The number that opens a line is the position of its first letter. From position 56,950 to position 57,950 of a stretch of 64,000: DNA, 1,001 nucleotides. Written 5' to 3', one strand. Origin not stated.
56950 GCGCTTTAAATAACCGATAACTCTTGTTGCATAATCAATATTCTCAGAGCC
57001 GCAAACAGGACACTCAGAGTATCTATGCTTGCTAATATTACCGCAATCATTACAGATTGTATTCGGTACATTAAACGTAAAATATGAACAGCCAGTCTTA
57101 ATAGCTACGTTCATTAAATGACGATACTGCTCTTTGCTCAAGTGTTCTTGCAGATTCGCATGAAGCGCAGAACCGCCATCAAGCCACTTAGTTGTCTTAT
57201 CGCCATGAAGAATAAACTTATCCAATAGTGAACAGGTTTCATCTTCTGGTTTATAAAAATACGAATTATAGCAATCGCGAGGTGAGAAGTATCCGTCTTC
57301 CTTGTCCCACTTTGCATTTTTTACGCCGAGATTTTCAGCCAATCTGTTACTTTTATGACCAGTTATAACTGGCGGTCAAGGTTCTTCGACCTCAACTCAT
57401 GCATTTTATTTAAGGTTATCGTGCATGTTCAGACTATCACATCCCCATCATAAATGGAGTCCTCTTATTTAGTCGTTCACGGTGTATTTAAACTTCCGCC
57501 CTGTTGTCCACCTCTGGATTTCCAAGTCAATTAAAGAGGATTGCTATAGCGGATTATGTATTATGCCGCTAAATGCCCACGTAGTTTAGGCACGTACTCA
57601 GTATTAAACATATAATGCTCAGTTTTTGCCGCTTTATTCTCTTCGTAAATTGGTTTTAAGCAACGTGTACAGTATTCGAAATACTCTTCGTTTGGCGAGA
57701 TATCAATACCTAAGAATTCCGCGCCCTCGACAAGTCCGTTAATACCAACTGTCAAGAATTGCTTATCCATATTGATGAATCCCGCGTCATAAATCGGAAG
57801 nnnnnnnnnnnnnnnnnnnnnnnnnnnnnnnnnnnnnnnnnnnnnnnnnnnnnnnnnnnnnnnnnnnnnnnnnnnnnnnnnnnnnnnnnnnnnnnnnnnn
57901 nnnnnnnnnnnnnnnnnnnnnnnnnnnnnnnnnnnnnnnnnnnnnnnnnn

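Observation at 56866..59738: nrdD interrupted twice: by an ORF-less group I intron and by an intein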

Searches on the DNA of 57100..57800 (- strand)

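Call 3: search_rna_families(source=window, start=57100, end=57800, threshold=evalue, max_evalue=10, show_alignments=3)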
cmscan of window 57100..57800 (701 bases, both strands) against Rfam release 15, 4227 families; matches with E-value up to 10: 1.
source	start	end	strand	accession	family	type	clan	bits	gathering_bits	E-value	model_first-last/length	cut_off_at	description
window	57199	57281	+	RF01609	ceN103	Gene; snRNA; snoRNA; CD-box;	-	25.7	55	0.19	1-109/109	no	Caenorhabditis snoRNA ceN103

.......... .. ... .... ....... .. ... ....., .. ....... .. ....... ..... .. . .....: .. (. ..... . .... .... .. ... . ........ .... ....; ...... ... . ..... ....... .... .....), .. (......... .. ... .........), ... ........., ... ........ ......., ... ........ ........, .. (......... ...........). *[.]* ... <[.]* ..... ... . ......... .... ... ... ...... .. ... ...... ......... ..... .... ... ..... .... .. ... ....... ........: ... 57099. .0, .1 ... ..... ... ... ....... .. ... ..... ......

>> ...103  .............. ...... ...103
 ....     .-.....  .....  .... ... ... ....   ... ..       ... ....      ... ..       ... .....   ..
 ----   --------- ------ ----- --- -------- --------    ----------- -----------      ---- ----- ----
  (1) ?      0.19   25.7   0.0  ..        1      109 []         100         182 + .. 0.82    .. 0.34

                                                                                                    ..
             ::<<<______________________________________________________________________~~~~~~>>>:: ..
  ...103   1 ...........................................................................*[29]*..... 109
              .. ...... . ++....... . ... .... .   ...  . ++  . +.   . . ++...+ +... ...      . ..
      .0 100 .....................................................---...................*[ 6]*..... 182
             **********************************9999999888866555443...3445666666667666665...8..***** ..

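Call 10: search_dna_similar(query=window:57340-57587:-, collection=phages, mode=distant, max_evalue=10, max_rows=30)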
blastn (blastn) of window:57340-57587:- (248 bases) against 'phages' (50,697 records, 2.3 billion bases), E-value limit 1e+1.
Records with a match: 11; places in all: 11; records where one place covers at least 80% of the query: 0.
Best place of each record, by identity: 95-99% 2; 90-95% 1; 80-90% 6; 60-80% 2.
By first word of the organism name: Bacteriophage 2; Lactobacillus 2; Pseudomonas 2; Lysinibacillus 2; Caudoviricetes 1; Roseobacter 1; Morganella 1.
By host as written in the record: - 3; Lactobacillus rhamnosus 2; Pseudomonas aeruginosa strain PAO1 2; Lysinibacillus fusiformis 2; Paracoccaceae bacterium strain FZCC0023 1; Morganella morganii JX1 1.
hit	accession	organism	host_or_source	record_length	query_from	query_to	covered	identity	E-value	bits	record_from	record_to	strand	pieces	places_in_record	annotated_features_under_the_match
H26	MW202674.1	Caudoviricetes sp.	Manatee Spring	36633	46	206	65%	71.7%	1e-11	75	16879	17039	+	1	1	hypothetical protein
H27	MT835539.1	Bacteriophage sp.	human fecal samples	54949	84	157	30%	81.1%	2e-9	68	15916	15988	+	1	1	record has no annotation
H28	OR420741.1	Roseobacter phage CRP-118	Paracoccaceae bacterium strain FZCC0023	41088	57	119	25%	73.0%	3e+0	38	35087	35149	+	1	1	none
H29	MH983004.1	Lactobacillus phage BH1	Lactobacillus rhamnosus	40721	68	104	15%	81.1%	1e+1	37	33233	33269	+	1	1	hypothetical protein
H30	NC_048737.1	Lactobacillus phage BH1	Lactobacillus rhamnosus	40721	68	104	15%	81.1%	1e+1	37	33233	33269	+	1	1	DUF1642 domain-containing protein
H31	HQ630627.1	Pseudomonas phage PhiPA3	Pseudomonas aeruginosa strain PAO1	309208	44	72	12%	86.2%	1e+1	36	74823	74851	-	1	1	none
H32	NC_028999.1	Pseudomonas phage PhiPA3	Pseudomonas aeruginosa strain PAO1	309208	44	72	12%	86.2%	1e+1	36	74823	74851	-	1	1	none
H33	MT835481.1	Bacteriophage sp.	human fecal samples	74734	222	248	11%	88.9%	1e+1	37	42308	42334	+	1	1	record has no annotation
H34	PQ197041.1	Morganella phage Henu15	Morganella morganii JX1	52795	141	164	10%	91.7%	1e+1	36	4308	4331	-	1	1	hypothetical protein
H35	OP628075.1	Lysinibacillus phage vB_LfM_LysYB1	Lysinibacillus fusiformis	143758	49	71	9%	95.7%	3e+0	38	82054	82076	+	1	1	stage V sporulation protein S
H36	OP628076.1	Lysinibacillus phage vB_LfM_LysYB2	Lysinibacillus fusiformis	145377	49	71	9%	95.7%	3e+0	38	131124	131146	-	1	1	stage V sporulation protein S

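Call 12: get_annotated_region(hit=H26, flank=2500)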
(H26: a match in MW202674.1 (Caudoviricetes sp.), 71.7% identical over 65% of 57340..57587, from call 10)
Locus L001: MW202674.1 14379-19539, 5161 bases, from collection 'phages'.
description: Podoviridae sp. isolate ctn9Y15, complete genome.
organism: Caudoviricetes sp. (NCBI taxid 2832643)
taxonomy: Viruses; Duplodnaviria; Heunggongvirae; Uroviricota; Caudoviricetes
host: -; source: Manatee Spring; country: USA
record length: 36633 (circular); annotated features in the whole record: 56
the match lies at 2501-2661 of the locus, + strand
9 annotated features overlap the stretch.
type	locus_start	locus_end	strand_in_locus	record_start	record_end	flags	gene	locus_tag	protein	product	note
CDS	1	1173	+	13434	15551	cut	-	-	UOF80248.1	phage P22 like portal protein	-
CDS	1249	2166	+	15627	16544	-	-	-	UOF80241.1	bacteriophage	-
CDS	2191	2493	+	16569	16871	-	-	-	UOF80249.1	P22 coat protein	-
CDS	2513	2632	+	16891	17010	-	-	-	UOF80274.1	hypothetical protein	-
CDS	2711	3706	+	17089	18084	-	-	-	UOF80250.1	P22 coat protein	-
CDS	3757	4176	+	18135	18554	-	-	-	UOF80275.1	hypothetical protein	-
CDS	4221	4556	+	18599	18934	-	-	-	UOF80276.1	hypothetical protein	-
CDS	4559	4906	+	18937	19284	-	-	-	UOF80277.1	hypothetical protein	-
CDS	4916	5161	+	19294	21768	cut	-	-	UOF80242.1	phage-related tail fiber protein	-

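Call 13: get_annotated_region(hit=H27, flank=2500)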
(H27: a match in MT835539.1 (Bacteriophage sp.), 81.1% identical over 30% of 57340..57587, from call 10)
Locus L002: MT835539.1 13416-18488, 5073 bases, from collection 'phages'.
description: UNVERIFIED: Bacteriophage sp. clone scaffold_125 genomic sequence.
organism: Bacteriophage sp. (NCBI taxid 38018)
taxonomy: Viruses
host: -; source: human fecal samples; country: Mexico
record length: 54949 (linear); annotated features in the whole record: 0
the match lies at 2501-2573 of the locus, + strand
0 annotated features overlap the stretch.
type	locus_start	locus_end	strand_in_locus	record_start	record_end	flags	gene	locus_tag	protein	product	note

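Call 15: search_rna_families(sources=[L001, L002, L003], threshold=evalue, max_evalue=1, show_alignments=2)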
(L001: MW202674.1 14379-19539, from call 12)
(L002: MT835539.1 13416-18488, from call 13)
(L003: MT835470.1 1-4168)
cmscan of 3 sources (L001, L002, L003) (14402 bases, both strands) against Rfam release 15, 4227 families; matches with E-value up to 1: 1.
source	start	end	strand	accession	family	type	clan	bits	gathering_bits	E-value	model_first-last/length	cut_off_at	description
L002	3108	3184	-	RF02074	STnc240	Gene; sRNA;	-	28.8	55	0.82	1-77/77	no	Enterobacterial sRNA STnc240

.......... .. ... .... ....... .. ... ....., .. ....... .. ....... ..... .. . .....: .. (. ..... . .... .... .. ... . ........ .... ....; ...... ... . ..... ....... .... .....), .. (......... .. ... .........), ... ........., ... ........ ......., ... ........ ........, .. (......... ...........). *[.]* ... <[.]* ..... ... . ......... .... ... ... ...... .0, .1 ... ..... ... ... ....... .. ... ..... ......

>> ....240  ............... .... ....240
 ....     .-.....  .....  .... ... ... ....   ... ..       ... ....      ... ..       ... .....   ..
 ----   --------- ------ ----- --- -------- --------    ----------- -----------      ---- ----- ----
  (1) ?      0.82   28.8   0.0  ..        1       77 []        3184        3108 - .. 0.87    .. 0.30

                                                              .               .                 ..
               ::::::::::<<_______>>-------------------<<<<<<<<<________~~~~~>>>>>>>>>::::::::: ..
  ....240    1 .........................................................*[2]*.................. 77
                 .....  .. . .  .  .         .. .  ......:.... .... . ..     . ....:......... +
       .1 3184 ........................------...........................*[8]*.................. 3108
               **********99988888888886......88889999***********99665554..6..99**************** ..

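Call 41: build_rna_model(alignment_id=A1)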
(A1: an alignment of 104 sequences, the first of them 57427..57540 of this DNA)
Model R1 built from alignment A1 (104 sequences, 171 columns); structure: RNAalifold consensus.
model positions 111; base pairs 23; branch points 2; effective number of sequences 1.68; information 0.591 bits per position. Calibrated on 0.2 Mb of random sequence (short: E-values are rough).
structure used (alignment columns):
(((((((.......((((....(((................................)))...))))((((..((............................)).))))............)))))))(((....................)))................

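Call 42: search_with_rna_model(model_id=R1, source=window, max_evalue=1, show_alignments=3)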
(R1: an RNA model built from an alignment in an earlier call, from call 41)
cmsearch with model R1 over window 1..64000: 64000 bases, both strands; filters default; matches with E-value up to 1: 1.
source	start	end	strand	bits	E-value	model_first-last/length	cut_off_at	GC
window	57427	57540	-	115.6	1.5e-26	1-111/111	no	0.42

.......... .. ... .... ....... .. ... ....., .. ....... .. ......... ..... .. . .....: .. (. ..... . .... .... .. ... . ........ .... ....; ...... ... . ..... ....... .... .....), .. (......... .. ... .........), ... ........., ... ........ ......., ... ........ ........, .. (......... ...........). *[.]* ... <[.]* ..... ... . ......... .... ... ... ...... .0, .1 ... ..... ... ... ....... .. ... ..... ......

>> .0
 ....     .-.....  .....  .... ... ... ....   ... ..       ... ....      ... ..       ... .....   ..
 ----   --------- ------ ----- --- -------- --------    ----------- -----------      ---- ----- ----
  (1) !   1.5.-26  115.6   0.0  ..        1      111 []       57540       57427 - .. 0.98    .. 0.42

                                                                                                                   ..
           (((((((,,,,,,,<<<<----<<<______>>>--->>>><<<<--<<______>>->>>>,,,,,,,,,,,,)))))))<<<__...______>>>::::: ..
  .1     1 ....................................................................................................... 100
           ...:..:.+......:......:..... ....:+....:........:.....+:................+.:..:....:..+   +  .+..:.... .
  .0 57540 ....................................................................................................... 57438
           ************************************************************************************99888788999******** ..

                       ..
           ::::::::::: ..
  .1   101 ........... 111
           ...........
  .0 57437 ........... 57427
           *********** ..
